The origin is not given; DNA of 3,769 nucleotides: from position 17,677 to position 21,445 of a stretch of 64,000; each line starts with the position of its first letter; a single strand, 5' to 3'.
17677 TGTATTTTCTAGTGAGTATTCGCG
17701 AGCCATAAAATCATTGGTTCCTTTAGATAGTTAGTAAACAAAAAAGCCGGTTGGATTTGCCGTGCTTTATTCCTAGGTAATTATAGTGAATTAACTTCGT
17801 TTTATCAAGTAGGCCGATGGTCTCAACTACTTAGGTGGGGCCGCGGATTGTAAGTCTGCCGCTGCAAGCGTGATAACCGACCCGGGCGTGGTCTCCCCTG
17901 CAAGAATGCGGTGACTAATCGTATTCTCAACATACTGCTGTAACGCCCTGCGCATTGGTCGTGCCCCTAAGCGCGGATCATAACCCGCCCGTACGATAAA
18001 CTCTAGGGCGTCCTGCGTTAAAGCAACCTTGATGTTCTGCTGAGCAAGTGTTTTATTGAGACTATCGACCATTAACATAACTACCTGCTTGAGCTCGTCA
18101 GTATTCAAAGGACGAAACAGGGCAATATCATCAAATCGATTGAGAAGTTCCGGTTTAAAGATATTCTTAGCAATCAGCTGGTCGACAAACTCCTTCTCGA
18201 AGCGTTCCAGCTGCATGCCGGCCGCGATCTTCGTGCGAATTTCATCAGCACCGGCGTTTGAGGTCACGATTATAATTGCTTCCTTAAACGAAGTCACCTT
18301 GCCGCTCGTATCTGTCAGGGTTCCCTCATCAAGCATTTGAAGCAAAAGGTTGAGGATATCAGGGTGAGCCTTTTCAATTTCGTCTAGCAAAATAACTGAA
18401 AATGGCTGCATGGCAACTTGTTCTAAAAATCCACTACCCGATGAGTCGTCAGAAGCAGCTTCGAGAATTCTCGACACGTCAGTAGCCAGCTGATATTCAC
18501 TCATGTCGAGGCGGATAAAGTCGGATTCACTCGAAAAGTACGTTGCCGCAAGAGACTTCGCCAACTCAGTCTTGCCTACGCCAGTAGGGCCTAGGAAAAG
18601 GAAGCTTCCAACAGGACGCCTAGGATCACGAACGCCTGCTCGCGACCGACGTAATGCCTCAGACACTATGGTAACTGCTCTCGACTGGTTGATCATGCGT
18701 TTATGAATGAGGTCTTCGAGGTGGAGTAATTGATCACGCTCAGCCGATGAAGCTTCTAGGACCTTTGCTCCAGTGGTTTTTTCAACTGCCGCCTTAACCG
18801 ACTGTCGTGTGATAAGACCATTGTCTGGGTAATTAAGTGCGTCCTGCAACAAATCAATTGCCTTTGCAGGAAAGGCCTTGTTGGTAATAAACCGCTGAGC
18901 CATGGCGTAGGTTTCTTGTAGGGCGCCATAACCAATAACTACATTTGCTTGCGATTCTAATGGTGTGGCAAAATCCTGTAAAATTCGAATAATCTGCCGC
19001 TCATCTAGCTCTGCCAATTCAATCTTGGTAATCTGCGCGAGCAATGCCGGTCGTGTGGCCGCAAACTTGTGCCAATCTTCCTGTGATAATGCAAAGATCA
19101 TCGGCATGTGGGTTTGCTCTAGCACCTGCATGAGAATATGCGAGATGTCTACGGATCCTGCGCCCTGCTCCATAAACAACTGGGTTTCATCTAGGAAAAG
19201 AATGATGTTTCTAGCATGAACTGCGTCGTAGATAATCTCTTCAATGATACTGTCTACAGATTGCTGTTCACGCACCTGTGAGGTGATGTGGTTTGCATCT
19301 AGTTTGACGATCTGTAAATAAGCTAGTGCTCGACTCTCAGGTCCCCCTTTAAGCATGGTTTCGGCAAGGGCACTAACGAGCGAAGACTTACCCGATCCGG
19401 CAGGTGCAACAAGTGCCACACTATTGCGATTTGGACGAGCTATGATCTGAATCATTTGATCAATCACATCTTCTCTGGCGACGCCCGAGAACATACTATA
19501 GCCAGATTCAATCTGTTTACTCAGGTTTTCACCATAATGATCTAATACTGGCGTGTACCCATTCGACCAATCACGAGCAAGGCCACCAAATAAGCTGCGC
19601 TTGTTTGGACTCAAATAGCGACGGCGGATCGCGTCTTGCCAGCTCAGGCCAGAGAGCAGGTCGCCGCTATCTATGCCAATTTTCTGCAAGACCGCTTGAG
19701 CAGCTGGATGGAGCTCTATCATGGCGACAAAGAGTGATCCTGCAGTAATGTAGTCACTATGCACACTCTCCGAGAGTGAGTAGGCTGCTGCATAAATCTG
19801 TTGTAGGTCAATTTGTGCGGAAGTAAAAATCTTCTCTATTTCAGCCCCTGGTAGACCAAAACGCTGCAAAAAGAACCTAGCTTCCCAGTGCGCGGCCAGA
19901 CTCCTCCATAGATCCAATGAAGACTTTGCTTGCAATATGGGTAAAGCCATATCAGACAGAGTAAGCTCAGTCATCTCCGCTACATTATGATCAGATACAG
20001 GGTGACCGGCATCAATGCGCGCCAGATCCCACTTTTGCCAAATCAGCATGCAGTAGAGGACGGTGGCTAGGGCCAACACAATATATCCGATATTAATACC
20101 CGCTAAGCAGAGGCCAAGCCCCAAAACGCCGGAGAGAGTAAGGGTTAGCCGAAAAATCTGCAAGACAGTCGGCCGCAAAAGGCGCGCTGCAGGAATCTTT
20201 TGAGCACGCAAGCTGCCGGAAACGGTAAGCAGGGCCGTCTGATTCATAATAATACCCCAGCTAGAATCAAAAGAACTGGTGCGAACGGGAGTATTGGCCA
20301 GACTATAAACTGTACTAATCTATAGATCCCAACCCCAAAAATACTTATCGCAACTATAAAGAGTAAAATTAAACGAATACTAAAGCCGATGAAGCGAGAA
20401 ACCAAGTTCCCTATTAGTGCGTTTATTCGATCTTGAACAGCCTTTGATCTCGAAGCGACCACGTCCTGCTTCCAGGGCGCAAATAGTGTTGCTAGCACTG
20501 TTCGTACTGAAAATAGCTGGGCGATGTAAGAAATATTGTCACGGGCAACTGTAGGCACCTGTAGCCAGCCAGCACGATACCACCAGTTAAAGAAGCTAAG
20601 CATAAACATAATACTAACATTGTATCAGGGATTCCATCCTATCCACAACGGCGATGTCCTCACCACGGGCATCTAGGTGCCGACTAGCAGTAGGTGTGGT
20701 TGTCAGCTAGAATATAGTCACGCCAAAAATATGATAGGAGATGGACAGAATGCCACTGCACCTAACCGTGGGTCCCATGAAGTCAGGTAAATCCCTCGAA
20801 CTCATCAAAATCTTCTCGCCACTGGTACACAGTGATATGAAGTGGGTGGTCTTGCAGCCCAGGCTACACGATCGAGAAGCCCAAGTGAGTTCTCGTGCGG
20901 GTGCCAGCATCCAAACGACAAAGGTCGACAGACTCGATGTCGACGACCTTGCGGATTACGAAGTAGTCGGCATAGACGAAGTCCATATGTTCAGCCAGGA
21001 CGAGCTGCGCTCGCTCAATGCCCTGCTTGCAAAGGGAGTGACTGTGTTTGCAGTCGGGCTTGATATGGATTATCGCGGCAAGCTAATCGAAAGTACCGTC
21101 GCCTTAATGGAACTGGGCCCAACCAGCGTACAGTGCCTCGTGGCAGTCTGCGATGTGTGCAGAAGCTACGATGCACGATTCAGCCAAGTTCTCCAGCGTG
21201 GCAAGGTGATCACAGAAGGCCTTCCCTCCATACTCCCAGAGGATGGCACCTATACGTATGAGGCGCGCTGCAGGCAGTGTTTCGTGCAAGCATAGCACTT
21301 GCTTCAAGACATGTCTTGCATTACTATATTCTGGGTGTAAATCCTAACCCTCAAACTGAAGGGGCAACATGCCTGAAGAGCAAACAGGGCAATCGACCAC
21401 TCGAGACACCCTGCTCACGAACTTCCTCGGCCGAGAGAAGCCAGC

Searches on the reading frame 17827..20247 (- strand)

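Call 104: search_protein_families(library=pfam, proteins=[window:17827-20247:-], max_evalue=0.001)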
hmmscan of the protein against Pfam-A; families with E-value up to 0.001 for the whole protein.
window:17827-20247:- (806 aa): 26 families (the best 25 are shown)
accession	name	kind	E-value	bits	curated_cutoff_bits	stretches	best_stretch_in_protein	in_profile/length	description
PF07724.20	AAA_2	-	3.3e-49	167.5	27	1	544-708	1-166/166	AAA domain (Cdc48 subfamily)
PF10431.15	ClpB_D2-small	-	3.2e-23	82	21.9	1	714-793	1-80/81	C-terminal, D2-small domain, of ClpB protein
PF00004.35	AAA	-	1.7e-17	64.6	21.2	2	550-676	2-120/131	ATPase family associated with various cellular activities (AAA)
PF07728.20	AAA_5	-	1.6e-14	54.5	22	1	549-666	2-124/139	AAA domain (dynein-related subfamily)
PF13401.12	AAA_22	-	2.7e-10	41.1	27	1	548-640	7-109/130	AAA domain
PF13191.12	AAA_16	-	7.1e-09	36.8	32.6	1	257-310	4-63/167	AAA ATPase domain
PF13173.12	AAA_14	-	1.1e-08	35.6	27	0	550-642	6-88/129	AAA domain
PF12775.13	AAA_7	-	2.6e-07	30.8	25.8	0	548-630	35-115/181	P-loop containing dynein motor region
PF17871.7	AAA_lid_9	-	6.1e-07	29.8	22.8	1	417-472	3-58/104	AAA lid domain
PF01695.23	IstB_IS21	-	4.6e-06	26.7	24.1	0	550-640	96-180/238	IstB-like ATP binding protein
PF20720.3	nSTAND3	-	1.3e-05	25.4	27.2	0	550-581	21-52/155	Novel STAND NTPase 3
PF20030.5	bpMoxR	-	1.6e-05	24.5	27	0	550-661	35-141/205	MoxR domain in the MoxR-vWA-beta-propeller ternary systems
PF00158.32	Sigma54_activat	-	3.6e-05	24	20.2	1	548-664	24-142/168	Sigma-54 interaction domain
PF13238.12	AAA_18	-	4.5e-05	24.3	29.4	0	552-622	4-78/128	AAA domain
PF02562.22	PhoH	-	6.3e-05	23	27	0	265-344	12-88/205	PhoH-like protein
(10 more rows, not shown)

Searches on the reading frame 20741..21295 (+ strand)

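Call 104: search_protein_families(library=pfam, proteins=[window:20741-21295:+], max_evalue=0.001)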
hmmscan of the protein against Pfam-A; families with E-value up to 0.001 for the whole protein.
window:20741-21295:+ (184 aa): 1 family
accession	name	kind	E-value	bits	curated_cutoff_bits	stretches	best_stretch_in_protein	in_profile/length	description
PF00265.24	TK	-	5.8e-24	85.3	20.6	1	6-181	3-176/176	Thymidine kinase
